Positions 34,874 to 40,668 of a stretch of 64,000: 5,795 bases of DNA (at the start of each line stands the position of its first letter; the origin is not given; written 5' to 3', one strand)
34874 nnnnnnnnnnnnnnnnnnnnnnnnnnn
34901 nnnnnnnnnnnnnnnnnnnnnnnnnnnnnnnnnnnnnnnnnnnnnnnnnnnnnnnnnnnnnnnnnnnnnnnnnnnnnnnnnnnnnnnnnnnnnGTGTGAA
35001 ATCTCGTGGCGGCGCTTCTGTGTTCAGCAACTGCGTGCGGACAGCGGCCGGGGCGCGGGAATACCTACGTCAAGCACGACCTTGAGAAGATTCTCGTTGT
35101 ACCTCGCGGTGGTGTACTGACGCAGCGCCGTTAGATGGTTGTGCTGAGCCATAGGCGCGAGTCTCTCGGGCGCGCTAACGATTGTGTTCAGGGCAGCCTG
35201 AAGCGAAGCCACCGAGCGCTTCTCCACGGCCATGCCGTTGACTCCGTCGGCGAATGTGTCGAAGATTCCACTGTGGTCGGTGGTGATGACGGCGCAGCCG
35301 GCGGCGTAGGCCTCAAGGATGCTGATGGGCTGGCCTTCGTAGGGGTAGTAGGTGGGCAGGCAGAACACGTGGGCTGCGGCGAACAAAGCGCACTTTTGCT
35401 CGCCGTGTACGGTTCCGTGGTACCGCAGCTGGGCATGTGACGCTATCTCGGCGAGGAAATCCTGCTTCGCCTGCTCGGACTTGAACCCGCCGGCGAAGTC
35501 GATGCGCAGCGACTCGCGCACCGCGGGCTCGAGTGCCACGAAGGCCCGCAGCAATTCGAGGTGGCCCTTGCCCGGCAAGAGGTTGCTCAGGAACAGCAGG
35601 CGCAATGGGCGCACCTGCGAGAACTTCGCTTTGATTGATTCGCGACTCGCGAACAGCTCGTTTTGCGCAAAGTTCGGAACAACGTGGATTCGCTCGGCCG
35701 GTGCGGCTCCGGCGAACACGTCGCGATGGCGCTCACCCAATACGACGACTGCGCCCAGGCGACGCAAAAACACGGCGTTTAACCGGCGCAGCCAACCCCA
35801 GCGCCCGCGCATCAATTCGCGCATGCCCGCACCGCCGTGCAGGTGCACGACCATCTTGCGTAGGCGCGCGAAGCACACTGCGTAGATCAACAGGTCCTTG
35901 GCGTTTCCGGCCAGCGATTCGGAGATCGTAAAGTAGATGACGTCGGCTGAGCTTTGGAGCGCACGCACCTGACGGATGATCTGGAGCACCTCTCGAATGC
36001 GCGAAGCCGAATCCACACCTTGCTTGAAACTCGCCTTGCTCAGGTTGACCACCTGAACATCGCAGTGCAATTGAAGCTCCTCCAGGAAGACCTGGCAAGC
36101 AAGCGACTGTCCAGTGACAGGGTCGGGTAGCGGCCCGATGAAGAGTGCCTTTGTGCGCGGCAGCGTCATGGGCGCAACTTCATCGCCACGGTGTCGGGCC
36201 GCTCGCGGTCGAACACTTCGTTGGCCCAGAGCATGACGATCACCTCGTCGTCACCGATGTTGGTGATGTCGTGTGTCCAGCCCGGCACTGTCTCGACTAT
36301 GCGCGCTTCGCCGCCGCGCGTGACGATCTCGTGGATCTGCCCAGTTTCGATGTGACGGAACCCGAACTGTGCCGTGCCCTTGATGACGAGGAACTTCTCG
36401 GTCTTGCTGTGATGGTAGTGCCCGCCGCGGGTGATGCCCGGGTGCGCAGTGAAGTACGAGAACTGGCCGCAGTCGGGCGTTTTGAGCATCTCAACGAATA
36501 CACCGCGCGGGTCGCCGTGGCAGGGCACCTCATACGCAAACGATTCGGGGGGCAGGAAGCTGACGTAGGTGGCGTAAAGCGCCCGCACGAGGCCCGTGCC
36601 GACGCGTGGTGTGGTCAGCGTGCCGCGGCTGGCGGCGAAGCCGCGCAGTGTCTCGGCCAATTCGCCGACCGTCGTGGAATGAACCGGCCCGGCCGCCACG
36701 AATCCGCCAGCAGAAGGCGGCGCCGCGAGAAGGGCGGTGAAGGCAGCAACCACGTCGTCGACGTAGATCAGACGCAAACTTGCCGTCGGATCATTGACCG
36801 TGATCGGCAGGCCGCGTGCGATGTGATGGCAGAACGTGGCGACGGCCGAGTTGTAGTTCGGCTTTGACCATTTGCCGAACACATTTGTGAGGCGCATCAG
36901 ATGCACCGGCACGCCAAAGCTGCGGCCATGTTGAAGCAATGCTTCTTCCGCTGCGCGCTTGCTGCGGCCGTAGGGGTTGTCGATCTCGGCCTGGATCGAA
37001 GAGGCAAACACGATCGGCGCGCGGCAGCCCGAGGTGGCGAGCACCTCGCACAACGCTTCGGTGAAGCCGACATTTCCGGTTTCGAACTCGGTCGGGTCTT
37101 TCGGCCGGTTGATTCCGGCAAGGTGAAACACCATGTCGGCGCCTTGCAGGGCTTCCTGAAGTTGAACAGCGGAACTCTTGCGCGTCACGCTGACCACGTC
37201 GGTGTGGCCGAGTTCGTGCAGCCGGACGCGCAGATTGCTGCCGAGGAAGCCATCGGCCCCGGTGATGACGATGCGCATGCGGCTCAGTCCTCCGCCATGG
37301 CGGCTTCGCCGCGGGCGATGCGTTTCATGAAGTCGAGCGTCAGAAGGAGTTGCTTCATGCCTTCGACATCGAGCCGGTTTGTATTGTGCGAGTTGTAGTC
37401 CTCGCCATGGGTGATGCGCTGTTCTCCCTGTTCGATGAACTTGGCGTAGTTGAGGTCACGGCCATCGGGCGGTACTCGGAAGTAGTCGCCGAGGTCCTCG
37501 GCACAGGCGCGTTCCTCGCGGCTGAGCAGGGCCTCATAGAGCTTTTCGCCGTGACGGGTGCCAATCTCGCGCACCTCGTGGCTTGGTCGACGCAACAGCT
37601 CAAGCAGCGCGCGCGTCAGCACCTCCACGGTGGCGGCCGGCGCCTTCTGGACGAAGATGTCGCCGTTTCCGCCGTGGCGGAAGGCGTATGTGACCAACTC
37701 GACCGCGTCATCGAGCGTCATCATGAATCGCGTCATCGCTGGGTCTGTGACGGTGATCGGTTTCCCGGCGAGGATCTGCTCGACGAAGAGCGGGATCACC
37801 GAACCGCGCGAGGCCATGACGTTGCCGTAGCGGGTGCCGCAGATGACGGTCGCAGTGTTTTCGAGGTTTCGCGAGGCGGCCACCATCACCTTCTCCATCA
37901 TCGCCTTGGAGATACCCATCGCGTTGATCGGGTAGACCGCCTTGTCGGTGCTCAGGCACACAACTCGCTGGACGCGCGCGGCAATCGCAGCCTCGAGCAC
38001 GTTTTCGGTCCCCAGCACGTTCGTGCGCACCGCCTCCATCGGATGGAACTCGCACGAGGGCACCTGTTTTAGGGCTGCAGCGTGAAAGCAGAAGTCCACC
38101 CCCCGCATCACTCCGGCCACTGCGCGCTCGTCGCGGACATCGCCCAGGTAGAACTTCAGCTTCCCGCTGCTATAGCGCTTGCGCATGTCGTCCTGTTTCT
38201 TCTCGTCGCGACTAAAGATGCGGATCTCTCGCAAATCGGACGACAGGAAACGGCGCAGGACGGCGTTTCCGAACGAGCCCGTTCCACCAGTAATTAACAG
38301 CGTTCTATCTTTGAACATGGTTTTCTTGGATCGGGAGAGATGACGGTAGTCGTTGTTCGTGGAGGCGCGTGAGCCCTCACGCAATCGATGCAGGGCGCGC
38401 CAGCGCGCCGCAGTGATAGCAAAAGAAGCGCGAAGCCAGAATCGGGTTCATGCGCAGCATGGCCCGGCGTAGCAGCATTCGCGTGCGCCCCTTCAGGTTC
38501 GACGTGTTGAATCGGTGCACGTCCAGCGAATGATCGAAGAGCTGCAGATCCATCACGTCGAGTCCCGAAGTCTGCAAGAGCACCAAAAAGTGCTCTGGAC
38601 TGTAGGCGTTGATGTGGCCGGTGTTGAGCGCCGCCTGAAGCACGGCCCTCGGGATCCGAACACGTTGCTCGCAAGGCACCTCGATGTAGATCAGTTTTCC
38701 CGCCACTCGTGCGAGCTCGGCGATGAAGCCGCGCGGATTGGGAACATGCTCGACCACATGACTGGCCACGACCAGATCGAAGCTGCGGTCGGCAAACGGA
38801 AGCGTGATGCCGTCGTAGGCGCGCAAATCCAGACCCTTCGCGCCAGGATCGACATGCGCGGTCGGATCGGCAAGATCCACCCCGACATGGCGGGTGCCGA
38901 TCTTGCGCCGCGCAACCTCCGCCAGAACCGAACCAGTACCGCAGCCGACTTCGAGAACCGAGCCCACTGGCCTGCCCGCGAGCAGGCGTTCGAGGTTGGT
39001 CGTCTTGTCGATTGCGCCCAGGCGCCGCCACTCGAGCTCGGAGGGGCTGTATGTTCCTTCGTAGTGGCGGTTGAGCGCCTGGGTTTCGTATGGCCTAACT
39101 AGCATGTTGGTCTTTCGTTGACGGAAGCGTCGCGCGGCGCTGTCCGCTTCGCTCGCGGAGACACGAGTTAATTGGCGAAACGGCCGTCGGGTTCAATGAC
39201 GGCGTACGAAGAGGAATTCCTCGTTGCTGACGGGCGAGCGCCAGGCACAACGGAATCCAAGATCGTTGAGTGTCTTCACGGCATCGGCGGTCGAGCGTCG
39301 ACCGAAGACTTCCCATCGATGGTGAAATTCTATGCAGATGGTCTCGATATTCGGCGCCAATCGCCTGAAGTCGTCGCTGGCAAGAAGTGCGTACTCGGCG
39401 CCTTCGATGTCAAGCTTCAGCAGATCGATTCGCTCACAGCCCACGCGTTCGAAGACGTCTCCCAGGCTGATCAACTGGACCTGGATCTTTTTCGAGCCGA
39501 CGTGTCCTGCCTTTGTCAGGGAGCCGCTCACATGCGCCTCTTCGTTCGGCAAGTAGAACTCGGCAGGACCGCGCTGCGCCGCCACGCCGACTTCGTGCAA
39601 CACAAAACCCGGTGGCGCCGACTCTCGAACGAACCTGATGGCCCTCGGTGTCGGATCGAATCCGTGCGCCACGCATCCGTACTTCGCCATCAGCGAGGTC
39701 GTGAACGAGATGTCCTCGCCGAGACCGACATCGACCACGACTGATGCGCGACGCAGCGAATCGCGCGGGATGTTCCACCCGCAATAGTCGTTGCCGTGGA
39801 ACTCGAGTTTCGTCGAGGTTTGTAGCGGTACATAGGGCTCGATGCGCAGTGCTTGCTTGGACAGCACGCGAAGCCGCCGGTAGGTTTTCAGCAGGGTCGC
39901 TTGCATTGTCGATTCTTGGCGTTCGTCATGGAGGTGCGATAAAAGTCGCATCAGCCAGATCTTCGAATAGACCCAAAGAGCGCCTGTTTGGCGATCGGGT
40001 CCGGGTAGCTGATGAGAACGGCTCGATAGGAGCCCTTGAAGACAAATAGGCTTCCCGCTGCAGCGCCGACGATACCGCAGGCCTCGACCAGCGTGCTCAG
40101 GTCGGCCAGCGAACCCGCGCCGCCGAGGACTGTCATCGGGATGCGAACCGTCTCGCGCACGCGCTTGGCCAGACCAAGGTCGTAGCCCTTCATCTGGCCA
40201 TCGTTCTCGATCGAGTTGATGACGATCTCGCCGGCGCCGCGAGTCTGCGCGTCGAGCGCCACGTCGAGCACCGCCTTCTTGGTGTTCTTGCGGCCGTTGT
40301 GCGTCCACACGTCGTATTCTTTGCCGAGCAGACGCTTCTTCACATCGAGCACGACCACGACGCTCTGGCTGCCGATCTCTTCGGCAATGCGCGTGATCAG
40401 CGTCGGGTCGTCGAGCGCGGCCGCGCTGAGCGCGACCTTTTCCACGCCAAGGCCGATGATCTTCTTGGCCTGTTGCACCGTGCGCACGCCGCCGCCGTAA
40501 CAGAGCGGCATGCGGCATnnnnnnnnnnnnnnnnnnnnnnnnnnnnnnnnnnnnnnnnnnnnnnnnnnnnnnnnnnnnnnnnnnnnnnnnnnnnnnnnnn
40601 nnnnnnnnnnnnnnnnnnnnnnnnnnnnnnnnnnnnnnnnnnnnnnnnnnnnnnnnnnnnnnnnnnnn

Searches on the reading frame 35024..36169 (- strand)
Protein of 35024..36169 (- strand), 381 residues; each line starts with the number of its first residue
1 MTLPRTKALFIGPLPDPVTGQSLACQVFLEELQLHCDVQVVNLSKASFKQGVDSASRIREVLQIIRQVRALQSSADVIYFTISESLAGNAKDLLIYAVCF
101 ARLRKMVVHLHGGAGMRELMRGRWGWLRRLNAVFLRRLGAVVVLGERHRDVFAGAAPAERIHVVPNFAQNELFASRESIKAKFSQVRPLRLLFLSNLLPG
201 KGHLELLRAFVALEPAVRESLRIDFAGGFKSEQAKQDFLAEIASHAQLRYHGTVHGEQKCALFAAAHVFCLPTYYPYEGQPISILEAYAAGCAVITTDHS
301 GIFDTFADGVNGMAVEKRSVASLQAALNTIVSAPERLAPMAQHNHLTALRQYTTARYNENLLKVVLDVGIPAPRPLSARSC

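Call 7: search_protein_families(library=pfam, proteins=[window:35024-36169:-], max_evalue=0.001)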
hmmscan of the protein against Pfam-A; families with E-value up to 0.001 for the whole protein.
window:35024-36169:- (381 aa): 5 families
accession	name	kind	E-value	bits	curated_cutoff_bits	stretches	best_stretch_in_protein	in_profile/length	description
PF00534.26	Glycos_transf_1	-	3.1e-24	85.9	26.4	1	180-340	7-165/172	Glycosyl transferases group 1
PF13692.12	Glyco_trans_1_4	-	6.5e-22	78.8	27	1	190-331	3-140/142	Glycosyl transferases group 1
PF13524.12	Glyco_trans_1_2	-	2.9e-07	31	25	1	221-362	15-143/144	Glycosyl transferase-like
PF13439.12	Glyco_transf_4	-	0.00013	22.5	28.5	1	95-167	93-165/170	Glycosyltransferase Family 4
PF13579.12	Glyco_trans_4_4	-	0.00023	22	29.7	1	51-166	53-157/158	Glycosyl transferase 4-like domain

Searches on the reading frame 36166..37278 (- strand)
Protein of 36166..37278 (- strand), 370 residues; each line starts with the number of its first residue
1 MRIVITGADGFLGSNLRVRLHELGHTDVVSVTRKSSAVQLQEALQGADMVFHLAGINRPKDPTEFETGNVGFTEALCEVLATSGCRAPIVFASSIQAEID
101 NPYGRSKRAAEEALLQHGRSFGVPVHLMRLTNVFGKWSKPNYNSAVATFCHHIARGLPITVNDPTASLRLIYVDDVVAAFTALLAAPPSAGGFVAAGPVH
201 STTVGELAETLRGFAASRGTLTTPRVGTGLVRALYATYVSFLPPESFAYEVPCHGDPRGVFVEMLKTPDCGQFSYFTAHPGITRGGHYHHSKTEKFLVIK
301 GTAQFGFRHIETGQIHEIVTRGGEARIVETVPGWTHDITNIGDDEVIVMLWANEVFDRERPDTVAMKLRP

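Call 7: search_protein_families(library=pfam, proteins=[window:36166-37278:-], max_evalue=0.001)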
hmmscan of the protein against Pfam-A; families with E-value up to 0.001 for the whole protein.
window:36166-37278:- (370 aa): 8 families
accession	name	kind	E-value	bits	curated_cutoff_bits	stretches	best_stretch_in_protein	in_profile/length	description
PF14667.12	Polysacc_synt_C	-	1.3e-46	157.7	28.7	1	254-364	1-111/111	Polysaccharide biosynthesis C-terminal domain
PF01370.27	Epimerase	-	1.1e-25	90.9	20.9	1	3-187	1-228/240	NAD dependent epimerase/dehydratase family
PF16363.11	GDP_Man_Dehyd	-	1.4e-08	35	27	1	100-201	150-254/332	GDP-mannose 4,6 dehydratase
PF07993.18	NAD_binding_4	-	3.1e-07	30.3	20.1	1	96-179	170-257/258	Male sterility protein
PF04321.23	RmlD_sub_bind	-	3.4e-05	23.5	27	0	1-42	1-41/287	RmlD substrate binding domain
PF01073.25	3Beta_HSD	-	5.9e-05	22.7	22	0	38-114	58-136/280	3-beta hydroxysteroid dehydrogenase/isomerase family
PF02719.21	Polysacc_synt_2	-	7.3e-05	22.5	20.2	1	38-177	67-210/293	Polysaccharide biosynthesis protein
PF06560.17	GPI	-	0.00031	20.5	20.7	1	285-354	70-146/182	Glucose-6-phosphate isomerase (GPI)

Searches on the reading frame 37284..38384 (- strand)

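Call 7: search_protein_families(library=pfam, proteins=[window:37284-38384:-], max_evalue=0.001)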
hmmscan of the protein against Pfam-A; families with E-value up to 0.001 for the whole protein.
window:37284-38384:- (366 aa): 10 families
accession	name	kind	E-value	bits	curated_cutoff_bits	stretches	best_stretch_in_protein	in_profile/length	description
PF02719.21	Polysacc_synt_2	-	3.4e-102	342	20.2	1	29-304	1-291/293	Polysaccharide biosynthesis protein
PF01370.27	Epimerase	-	1.8e-26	93.4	20.9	1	30-244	2-237/240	NAD dependent epimerase/dehydratase family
PF08485.16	Polysacc_syn_2C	-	5.1e-23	81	25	1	307-354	1-48/48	Polysaccharide biosynthesis protein C-terminal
PF01073.25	3Beta_HSD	-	1.3e-17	64.2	22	1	30-152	1-122/280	3-beta hydroxysteroid dehydrogenase/isomerase family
PF16363.11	GDP_Man_Dehyd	-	2.4e-17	63.8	27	1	30-267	1-270/332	GDP-mannose 4,6 dehydratase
PF13460.12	NAD_binding_10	-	2.2e-11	44.4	27.2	1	33-167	1-121/184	NAD(P)H-binding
PF04321.23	RmlD_sub_bind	-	3.7e-08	33.2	27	1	28-148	2-103/287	RmlD substrate binding domain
PF07993.18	NAD_binding_4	-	1.7e-07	31.1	20.1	1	31-166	1-156/258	Male sterility protein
PF05368.20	NmrA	-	1.8e-07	31.5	27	1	26-219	2-183/298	NmrA-like family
PF08659.16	KR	-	0.00011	22.7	22.6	1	28-143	2-133/180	KR domain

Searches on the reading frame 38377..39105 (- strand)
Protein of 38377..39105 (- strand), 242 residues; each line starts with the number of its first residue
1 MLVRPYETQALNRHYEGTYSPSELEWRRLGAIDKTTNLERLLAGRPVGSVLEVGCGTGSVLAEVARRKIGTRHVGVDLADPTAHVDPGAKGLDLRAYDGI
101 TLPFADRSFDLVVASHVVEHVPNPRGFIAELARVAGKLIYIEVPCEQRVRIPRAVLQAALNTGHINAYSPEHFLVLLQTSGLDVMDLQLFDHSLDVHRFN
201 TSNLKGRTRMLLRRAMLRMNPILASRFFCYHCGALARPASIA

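Call 7: search_protein_families(library=pfam, proteins=[window:38377-39105:-], max_evalue=0.001)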
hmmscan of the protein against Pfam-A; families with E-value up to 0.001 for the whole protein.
window:38377-39105:- (242 aa): 6 families
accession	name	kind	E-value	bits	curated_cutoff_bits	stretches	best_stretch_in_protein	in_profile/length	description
PF13489.12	Methyltransf_23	-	1.6e-18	67.4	27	1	37-185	12-162/164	Methyltransferase domain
PF08241.18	Methyltransf_11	-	1.3e-16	61.5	21.2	1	51-134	1-86/95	Methyltransferase domain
PF13649.12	Methyltransf_25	-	5.4e-12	46.7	27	1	50-134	1-92/97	Methyltransferase domain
PF08242.18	Methyltransf_12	-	9.4e-11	42.8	30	1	51-134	1-91/98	Methyltransferase domain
PF13847.12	Methyltransf_31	-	5.9e-08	33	27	1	49-136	6-102/145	Methyltransferase domain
PF07021.18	MetW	-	1.6e-07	31.6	21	1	48-139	15-106/193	Methionine biosynthesis protein MetW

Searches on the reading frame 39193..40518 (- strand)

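Call 7: search_protein_families(library=pfam, proteins=[window:39193-40518:-], max_evalue=0.001)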
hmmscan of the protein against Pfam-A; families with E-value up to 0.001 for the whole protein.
window:39193-40518:- (441 aa): 1 family
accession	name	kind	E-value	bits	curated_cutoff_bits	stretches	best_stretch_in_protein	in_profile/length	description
PF05050.19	Methyltransf_21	-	2e-18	67.5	22.7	1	272-424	11-173/173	Methyltransferase FkbM domain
